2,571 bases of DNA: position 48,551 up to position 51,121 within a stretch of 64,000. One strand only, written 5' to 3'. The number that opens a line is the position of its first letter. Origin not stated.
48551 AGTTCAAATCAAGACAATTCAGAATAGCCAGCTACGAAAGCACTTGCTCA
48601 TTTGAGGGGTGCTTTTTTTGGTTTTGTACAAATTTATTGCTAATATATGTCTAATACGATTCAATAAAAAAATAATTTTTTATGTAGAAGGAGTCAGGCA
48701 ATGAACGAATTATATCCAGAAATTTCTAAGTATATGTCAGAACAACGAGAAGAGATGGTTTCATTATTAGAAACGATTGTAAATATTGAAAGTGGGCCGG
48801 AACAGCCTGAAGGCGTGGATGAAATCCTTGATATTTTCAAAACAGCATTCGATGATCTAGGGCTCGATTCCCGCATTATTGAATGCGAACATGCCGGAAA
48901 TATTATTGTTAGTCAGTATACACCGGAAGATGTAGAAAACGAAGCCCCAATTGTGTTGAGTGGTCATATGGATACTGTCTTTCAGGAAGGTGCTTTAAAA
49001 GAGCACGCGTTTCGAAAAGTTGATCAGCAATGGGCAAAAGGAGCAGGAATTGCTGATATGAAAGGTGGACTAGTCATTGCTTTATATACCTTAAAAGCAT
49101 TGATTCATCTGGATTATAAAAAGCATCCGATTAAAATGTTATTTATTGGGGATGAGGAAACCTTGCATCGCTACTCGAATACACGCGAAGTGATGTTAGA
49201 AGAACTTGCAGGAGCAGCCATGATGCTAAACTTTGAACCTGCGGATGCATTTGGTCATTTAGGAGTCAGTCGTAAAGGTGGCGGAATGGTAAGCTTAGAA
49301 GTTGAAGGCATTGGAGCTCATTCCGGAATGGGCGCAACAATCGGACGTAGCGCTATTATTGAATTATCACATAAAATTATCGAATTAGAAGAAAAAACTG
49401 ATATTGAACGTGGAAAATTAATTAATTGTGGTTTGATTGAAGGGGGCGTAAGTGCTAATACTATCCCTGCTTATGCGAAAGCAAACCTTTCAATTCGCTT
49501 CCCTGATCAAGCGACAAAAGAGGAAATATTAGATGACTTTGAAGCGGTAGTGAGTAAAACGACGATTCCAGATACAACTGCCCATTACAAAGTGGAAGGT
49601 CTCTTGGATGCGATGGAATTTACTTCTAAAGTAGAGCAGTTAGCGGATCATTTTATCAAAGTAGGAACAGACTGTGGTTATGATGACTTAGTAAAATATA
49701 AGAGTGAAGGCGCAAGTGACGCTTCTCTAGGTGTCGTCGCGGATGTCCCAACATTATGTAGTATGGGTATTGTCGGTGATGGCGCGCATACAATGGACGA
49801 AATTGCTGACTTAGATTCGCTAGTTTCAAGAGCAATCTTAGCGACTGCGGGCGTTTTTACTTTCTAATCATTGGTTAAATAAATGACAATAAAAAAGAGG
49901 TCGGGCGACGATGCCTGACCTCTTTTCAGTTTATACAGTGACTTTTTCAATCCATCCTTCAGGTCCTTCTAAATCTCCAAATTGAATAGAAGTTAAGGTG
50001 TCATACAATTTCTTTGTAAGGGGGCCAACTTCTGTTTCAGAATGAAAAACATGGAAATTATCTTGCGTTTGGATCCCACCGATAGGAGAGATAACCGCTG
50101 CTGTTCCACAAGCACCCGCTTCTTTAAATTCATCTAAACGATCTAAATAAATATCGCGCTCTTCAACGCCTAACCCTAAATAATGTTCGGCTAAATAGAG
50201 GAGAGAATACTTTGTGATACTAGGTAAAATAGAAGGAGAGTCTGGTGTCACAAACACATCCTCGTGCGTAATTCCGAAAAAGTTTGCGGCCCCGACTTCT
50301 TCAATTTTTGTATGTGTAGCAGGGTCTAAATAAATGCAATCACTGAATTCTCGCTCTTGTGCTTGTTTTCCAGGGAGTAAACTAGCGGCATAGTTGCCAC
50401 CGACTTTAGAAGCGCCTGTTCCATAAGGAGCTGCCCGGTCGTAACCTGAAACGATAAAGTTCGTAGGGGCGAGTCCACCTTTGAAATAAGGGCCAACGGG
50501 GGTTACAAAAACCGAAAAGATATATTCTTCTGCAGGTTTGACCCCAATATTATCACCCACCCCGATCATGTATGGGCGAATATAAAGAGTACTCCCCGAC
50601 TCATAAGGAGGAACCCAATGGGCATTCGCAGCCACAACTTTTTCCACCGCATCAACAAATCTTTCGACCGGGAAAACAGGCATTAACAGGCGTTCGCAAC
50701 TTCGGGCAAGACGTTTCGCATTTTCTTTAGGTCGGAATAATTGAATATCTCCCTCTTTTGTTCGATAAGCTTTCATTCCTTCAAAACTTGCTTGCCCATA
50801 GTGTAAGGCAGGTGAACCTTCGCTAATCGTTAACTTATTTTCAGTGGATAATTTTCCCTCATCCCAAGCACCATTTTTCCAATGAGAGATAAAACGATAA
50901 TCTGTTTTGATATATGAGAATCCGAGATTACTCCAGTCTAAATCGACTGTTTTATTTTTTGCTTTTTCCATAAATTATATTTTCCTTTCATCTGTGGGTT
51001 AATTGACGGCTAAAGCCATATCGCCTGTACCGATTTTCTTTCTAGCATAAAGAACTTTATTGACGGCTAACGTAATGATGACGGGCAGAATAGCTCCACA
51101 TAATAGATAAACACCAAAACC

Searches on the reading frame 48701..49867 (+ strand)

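Call 6: search_protein_families(library=pfam, proteins=[window:48701-49867:+])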
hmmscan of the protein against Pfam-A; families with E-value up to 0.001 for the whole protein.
window:48701-49867:+ (388 aa): 2 families
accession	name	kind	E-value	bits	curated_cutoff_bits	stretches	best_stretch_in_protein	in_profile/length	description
PF01546.33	Peptidase_M20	-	6.3e-20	72.4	24.6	1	86-377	2-196/206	Peptidase family M20/M25/M40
PF07687.19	M20_dimer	-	1.2e-16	61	21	1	190-289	2-104/107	Peptidase dimerisation domain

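Call 7: search_protein_families(library=ncbifam, proteins=[window:48701-49867:+])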
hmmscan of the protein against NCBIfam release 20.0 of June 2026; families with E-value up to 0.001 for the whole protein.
window:48701-49867:+ (388 aa): 40 families (the best 25 are shown)
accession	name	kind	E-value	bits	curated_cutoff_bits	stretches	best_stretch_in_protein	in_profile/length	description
NF004788.0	PRK06133.1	subfamily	4.7e-63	213.6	349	1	7-383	34-408/417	glutamate carboxypeptidase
NF005602.0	PRK07338.1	equivalog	3.2e-53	180.8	357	1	2-382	4-393/409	hydrolase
NF005678.0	PRK07473.1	equivalog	1.3e-34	119.9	386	1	16-382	10-369/376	M20/M25/M40 family metallo-hydrolase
TIGR01910.1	DapE-ArgE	subfamily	3.4e-25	89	217.6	1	20-376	1-369/373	ArgE/DapE family deacylase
NF006365.0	PRK08588.1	subfamily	2.7e-22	79.6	289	1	15-374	5-366/383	succinyl-diaminopimelate desuccinylase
TIGR01900.1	dapE-gram_pos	equivalog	3.3e-20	72.3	304.2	1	18-341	4-317/351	succinyl-diaminopimelate desuccinylase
NF006399.0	PRK08651.1-2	equivalog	4.3e-18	65.5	381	1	16-234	3-219/405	succinyl-diaminopimelate desuccinylase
NF005710.0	PRK07522.1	subfamily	1.5e-17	63.9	412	1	14-374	5-374/391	acetylornithine deacetylase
NF009557.0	PRK13009.1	equivalog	1.3e-16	60.7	284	1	19-374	5-360/377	succinyl-diaminopimelate desuccinylase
TIGR01892.1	AcOrn-deacetyl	equivalog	6.2e-15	55.1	297.7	1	43-375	21-355/365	acetylornithine deacetylase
NF005306.0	PRK06837.1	subfamily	8.9e-14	51.1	376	1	65-375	82-408/427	ArgE/DapE family deacylase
NF009555.0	PRK13004.1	equivalog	1.6e-12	47.1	321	1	7-293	5-288/399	YgeY family selenium metabolism-linked hydrolase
NF006370.0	PRK08596.1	equivalog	1.7e-12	46.7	412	1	7-138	7-141/425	acetylornithine deacetylase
NF006402.0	PRK08651.1-5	equivalog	2.1e-12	46.7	369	1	21-289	7-267/369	succinyl-diaminopimelate desuccinylase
TIGR01246.1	dapE_proteo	equivalog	2.4e-12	46.6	361.8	1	41-374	20-356/370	succinyl-diaminopimelate desuccinylase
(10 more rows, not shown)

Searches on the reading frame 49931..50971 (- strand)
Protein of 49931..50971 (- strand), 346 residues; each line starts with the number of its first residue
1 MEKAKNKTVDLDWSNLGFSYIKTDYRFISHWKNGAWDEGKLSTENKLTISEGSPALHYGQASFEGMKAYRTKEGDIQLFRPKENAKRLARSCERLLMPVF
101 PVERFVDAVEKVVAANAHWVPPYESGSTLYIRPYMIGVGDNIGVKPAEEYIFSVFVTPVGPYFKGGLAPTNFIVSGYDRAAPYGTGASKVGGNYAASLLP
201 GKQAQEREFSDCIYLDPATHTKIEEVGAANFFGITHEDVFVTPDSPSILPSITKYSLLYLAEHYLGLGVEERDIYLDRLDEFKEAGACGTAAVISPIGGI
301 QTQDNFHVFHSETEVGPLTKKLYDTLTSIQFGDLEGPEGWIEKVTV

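Call 6: search_protein_families(library=pfam, proteins=[window:49931-50971:-])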
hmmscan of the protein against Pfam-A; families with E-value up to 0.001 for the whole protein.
window:49931-50971:- (346 aa): 1 family
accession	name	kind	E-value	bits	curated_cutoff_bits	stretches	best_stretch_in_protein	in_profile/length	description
PF01063.24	Aminotran_4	-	5.6e-32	111.8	28.5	1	63-298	3-221/223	Amino-transferase class IV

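Call 7: search_protein_families(library=ncbifam, proteins=[window:49931-50971:-])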
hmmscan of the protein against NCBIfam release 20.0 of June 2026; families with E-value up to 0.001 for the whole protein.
window:49931-50971:- (346 aa): 10 families
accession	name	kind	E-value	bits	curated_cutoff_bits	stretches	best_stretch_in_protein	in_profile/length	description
NF009897.0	PRK13357.1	equivalog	3e-146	486.8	307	1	3-344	10-357/358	branched-chain amino acid aminotransferase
TIGR01123.1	ilvE_II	equivalog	7.9e-132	439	250.05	1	36-344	1-313/313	branched-chain-amino-acid transaminase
NF005146.0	PRK06606.1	equivalog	2e-38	132.1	279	1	33-344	7-306/307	branched-chain amino acid transaminase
TIGR01122.1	ilvE_I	equivalog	1.6e-31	109.6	245.55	1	36-344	1-298/298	branched-chain-amino-acid transaminase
NF005726.0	PRK07544.1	equivalog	1.4e-22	80.2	396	1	36-303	14-269/295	branched-chain amino acid aminotransferase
NF006185.0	PRK08320.1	subfamily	1.4e-09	37.5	363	1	39-327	9-280/292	branched-chain amino acid aminotransferase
NF005209.0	PRK06680.1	subfamily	9e-09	34.6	320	1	199-323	158-274/286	D-amino-acid transaminase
TIGR01121.1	D_amino_aminoT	equivalog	2.5e-07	30.1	277.45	1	202-326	156-271/276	D-amino-acid transaminase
TIGR03461.1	pabC_Proteo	equivalog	2.5e-05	23.6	176.85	0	48-116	9-72/262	aminodeoxychorismate lyase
NF004761.0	PRK06092.1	equivalog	0.00082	18.7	260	0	54-115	17-73/268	aminodeoxychorismate lyase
